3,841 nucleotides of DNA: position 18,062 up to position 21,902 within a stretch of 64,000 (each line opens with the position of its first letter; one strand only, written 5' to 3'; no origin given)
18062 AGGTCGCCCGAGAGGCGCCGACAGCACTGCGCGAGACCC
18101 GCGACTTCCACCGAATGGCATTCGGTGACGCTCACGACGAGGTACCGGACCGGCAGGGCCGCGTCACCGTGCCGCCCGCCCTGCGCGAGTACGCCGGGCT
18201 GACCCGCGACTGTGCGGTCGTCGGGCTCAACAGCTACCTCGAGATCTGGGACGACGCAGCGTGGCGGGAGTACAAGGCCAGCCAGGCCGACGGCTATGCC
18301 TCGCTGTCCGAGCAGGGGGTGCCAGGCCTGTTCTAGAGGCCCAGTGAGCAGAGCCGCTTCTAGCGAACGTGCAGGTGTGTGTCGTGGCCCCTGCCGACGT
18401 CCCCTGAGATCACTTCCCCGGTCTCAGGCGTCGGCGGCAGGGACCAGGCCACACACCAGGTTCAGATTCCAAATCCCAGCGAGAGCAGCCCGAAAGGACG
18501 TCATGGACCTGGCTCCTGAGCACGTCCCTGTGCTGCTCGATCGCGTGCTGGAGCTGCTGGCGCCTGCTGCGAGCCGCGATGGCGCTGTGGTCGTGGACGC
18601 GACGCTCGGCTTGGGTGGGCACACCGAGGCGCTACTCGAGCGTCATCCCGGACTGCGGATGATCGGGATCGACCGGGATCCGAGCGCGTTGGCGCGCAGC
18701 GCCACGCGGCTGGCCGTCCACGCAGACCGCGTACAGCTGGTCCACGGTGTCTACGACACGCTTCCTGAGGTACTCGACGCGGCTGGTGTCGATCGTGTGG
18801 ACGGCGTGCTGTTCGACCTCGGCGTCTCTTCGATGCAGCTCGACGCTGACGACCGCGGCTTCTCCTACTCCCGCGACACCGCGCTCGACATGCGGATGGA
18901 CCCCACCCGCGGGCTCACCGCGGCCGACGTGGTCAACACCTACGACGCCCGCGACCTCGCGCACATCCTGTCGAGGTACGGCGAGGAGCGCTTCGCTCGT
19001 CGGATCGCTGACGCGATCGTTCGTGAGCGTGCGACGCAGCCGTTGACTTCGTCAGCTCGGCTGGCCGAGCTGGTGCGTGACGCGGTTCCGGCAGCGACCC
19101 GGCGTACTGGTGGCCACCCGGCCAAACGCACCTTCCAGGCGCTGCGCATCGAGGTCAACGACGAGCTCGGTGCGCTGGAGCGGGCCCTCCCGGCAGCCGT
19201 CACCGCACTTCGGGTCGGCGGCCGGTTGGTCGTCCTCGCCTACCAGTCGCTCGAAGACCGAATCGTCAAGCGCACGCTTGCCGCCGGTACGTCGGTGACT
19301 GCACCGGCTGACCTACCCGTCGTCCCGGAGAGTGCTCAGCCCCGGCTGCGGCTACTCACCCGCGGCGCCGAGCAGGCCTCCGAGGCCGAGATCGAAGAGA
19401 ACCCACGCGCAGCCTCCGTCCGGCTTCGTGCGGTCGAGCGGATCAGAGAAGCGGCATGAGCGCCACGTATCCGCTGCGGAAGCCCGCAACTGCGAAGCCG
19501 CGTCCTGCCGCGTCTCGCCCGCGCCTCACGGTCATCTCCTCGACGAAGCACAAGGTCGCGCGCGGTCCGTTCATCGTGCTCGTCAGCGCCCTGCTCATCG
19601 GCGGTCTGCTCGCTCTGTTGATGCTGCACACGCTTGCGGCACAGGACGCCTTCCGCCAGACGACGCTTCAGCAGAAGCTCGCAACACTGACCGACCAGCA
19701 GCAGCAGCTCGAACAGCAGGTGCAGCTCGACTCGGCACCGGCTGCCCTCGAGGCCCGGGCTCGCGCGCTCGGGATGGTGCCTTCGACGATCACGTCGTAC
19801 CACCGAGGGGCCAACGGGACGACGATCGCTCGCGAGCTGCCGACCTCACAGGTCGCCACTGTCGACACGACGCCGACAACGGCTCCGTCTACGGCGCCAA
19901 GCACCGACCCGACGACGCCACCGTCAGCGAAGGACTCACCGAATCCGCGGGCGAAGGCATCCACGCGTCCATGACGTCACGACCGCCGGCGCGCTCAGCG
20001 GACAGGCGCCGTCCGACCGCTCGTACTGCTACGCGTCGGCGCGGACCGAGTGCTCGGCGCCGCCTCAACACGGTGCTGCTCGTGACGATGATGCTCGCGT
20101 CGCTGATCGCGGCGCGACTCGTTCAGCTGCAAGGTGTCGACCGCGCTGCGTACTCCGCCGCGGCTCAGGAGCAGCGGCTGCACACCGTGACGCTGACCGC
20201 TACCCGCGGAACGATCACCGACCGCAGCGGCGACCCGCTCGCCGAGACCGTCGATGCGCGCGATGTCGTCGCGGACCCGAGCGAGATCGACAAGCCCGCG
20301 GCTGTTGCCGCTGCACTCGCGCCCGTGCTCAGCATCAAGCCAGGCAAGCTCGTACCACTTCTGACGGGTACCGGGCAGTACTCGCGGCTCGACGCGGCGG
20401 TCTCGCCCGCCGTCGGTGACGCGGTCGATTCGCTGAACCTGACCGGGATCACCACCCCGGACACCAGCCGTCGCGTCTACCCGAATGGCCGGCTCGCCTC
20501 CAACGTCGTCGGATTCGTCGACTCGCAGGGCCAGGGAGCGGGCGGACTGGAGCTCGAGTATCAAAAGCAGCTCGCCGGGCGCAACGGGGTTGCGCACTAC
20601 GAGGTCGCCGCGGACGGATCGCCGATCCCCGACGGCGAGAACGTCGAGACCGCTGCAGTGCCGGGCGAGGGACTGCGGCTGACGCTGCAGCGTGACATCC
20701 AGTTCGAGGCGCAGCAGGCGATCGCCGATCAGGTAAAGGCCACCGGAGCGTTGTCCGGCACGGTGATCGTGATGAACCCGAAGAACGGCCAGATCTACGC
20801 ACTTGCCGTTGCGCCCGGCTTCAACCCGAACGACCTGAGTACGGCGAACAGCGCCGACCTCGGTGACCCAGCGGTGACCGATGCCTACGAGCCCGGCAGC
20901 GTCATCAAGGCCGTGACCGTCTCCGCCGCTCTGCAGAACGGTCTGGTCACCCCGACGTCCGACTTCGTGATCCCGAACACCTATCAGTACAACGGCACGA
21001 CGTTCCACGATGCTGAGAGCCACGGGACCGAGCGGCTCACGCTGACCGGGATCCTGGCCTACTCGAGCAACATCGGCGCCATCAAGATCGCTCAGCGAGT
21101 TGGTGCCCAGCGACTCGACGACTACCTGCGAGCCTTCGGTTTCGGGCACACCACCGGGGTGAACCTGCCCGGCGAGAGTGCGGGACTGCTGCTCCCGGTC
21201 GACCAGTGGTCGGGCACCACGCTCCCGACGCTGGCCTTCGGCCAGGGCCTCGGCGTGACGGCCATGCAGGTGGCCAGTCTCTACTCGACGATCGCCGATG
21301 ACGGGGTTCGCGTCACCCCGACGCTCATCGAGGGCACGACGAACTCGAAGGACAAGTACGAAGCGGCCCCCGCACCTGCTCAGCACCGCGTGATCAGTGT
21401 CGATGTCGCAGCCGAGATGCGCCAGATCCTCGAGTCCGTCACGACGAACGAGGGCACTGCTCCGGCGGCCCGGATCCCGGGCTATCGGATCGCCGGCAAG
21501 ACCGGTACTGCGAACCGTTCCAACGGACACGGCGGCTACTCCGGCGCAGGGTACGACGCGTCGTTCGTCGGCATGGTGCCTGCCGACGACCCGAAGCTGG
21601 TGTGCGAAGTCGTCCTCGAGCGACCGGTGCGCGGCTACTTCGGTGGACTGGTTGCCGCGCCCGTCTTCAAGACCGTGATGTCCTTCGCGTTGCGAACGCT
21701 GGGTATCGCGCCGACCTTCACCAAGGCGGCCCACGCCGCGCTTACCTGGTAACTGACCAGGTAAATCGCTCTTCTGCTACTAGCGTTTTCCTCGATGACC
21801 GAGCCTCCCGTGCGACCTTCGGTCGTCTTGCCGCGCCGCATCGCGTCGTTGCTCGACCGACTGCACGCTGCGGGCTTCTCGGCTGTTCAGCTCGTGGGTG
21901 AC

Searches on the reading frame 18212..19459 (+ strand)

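Call 93: search_protein_families(library=pfam, proteins=[window:18212-19459:+], max_evalue=0.001)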
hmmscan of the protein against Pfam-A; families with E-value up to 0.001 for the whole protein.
window:18212-19459:+ (415 aa): 2 families
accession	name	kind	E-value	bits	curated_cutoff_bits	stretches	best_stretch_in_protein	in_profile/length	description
PF01795.25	Methyltransf_5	-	9.5e-114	380.5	27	1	103-411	3-309/309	MraW methylase family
PF13649.12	Methyltransf_25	-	0.0009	20.3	27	0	127-186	1-60/97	Methyltransferase domain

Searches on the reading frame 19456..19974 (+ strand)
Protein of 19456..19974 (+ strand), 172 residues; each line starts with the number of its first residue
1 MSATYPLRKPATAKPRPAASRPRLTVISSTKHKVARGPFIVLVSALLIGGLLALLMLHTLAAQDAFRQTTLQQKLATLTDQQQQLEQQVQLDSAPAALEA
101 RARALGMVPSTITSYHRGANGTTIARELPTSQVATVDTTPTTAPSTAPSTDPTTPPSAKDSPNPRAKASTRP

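Call 73: search_protein_families(library=pfam, proteins=[window:19456-19974:+], max_evalue=0.01)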
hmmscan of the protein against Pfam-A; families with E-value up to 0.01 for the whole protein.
window:19456-19974:+ (172 aa): 1 family
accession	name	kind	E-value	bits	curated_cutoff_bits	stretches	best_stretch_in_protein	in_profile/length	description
PF04977.20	DivIC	-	1.9e-06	28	28.9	1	69-109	27-69/80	Septum formation initiator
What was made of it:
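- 19456..19974 (+): ftsL, encoding a partner of FtsQ in characterised divisomes. It is retained. Sub-threshold Pfam DivIC match (E 1.9e-06; 28.0 bits against a gathering cutoff of 28.9; call 73).
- Checked: FtsL is a sub-threshold DivIC match only (call 73: 28.0 bits against a cutoff of 28.9).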

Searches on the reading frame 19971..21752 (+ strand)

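Call 93: search_protein_families(library=pfam, proteins=[window:19971-21752:+], max_evalue=0.001)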
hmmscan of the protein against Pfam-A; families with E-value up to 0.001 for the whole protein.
window:19971-21752:+ (593 aa): 4 families
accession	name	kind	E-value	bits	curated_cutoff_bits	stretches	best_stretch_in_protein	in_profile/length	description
PF00905.27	Transpeptidase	-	4e-76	256.5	22.1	1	263-570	1-298/299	Penicillin binding protein transpeptidase domain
PF03717.20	PBP_dimer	-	2.8e-15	57.7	24.4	1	76-219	3-176/180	Penicillin-binding Protein dimerisation domain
PF13354.11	Beta-lactamase2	-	3.9e-05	23.5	22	1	309-523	24-199/214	Beta-lactamase enzyme family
PF21922.1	PBP_dimer_2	-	6.3e-05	23.6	27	1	167-206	24-62/83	Penicillin binding protein A dimerisation domain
